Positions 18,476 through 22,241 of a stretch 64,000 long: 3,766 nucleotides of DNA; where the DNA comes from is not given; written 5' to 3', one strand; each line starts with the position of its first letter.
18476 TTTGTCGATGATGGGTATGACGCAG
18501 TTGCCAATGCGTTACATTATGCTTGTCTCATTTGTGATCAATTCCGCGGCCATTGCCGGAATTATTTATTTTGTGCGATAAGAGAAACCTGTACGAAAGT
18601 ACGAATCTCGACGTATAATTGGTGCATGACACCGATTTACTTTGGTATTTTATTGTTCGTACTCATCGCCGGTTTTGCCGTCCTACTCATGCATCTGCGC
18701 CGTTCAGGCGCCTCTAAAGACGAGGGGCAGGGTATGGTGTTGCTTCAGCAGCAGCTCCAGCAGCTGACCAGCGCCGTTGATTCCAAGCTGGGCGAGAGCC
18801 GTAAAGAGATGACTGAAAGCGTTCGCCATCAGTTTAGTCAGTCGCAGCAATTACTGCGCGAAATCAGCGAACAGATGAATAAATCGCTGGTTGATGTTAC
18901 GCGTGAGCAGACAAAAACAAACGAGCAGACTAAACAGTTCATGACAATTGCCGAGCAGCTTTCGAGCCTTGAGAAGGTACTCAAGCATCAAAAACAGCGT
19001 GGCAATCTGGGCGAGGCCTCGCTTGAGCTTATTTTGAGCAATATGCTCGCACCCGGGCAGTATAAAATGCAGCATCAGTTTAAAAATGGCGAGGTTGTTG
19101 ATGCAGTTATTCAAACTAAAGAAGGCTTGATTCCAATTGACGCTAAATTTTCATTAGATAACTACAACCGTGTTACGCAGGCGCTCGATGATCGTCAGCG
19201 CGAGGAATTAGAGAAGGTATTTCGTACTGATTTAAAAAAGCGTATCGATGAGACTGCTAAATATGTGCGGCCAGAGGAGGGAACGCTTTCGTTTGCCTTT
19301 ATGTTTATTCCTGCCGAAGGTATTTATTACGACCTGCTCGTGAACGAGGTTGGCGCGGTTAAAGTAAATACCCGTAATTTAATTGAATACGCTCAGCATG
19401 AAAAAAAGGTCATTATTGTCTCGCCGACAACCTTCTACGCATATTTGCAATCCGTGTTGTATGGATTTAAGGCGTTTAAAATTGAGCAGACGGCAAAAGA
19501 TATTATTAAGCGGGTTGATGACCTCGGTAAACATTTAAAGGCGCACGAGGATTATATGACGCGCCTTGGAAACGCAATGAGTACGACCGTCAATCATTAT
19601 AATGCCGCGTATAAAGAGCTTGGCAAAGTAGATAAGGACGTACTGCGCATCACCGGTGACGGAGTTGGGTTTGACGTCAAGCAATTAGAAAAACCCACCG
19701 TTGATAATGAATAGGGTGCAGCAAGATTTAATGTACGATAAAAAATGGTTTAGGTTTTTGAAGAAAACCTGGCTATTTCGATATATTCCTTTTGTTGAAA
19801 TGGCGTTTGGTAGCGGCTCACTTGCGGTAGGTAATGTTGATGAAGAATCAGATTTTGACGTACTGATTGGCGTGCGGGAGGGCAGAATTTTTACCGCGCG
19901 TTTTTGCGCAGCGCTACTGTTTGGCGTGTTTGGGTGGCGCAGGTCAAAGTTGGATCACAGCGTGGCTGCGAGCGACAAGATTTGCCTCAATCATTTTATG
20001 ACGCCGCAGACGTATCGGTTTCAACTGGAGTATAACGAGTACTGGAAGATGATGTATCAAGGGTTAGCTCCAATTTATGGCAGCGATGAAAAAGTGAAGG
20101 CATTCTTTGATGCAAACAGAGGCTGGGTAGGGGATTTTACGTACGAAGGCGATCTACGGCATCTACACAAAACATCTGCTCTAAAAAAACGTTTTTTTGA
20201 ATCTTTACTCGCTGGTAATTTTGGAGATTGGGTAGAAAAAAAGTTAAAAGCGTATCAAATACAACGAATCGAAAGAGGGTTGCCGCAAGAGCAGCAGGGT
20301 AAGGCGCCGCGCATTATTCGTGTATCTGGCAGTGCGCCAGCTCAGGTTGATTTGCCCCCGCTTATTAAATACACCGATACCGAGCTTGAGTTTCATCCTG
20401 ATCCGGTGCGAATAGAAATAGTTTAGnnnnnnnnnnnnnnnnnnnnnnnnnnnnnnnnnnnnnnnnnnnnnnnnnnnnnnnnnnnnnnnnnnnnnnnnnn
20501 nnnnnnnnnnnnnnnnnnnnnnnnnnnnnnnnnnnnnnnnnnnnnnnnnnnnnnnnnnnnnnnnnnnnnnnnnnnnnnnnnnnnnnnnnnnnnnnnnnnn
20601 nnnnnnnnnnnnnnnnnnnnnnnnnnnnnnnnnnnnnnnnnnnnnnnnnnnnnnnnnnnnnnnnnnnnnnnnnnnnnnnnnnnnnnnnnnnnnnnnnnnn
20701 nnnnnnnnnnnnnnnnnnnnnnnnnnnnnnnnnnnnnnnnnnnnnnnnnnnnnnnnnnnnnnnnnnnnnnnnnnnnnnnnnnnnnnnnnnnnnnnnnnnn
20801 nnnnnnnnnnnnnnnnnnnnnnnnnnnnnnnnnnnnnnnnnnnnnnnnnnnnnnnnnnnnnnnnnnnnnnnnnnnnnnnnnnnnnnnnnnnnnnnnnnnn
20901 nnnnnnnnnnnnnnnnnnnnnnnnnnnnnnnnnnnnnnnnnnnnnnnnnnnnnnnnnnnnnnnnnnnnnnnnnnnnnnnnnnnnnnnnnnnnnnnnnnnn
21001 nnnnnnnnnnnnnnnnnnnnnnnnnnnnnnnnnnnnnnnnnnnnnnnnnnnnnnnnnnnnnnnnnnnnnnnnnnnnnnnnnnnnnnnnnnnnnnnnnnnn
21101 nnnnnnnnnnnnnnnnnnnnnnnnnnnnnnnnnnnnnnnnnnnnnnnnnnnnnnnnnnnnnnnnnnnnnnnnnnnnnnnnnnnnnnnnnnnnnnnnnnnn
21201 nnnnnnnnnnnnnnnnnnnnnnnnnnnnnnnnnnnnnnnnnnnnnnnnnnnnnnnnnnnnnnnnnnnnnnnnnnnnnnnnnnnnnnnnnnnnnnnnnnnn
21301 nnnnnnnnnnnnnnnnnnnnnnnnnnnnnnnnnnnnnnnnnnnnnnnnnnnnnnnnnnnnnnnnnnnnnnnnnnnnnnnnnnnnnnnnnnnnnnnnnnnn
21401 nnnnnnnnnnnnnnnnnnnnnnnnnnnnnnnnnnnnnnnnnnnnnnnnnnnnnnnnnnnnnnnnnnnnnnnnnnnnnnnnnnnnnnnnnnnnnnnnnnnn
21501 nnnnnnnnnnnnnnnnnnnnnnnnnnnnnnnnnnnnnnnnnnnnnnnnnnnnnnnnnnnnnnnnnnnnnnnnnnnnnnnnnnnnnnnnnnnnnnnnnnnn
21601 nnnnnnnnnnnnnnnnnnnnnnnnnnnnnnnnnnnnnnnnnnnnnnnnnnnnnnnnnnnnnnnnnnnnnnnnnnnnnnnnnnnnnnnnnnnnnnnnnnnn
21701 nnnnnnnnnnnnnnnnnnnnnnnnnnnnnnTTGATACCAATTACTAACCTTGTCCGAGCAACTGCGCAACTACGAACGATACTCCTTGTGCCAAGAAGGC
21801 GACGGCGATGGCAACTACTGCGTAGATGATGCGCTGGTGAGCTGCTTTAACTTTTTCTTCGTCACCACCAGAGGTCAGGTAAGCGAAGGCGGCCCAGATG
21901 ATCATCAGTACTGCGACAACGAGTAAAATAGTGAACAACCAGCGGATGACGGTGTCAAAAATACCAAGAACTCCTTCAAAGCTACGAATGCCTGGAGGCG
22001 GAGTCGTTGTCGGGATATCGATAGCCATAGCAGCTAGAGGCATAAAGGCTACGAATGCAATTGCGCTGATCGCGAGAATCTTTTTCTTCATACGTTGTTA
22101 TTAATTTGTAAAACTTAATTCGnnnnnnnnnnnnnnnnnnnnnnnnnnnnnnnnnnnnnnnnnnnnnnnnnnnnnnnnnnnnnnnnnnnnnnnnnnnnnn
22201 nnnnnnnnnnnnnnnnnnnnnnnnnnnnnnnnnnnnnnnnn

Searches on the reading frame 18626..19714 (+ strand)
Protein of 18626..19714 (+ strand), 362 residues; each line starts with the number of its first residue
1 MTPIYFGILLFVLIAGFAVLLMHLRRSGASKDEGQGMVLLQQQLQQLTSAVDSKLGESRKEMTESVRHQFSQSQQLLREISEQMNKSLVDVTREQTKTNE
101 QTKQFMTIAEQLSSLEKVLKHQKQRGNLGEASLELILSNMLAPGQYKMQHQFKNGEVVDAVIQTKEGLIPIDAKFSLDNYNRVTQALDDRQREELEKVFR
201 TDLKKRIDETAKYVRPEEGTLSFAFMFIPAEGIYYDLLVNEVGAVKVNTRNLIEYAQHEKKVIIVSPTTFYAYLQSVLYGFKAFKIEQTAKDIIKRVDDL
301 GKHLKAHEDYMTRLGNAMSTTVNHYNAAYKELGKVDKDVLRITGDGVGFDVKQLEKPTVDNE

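Call 115: search_protein_families(library=pfam, proteins=[window:18626-19714:+], max_evalue=0.001)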
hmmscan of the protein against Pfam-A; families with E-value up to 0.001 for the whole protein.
window:18626-19714:+ (362 aa): 1 family
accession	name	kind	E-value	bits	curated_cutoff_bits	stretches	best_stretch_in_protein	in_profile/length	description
PF02646.22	RmuC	-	6.9e-50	170.2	26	1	61-333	5-271/291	RmuC family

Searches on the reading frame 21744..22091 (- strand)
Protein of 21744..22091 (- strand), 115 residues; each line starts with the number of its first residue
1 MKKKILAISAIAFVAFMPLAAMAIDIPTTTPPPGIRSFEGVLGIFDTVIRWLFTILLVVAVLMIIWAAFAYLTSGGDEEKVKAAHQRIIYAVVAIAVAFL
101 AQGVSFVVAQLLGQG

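Call 117: search_protein_families(library=ncbifam, proteins=[window:21744-22091:-], max_evalue=0.001)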
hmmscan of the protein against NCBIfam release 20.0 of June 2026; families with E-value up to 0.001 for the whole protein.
window:21744-22091:- (115 aa): 1 family
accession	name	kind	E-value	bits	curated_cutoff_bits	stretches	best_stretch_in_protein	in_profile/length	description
NF045849.1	ICE_MMCAP2_0565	equivalog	1.7e-06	27.6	40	1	45-109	13-77/80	Mbov_0395 family pilin-like conjugal transfer protein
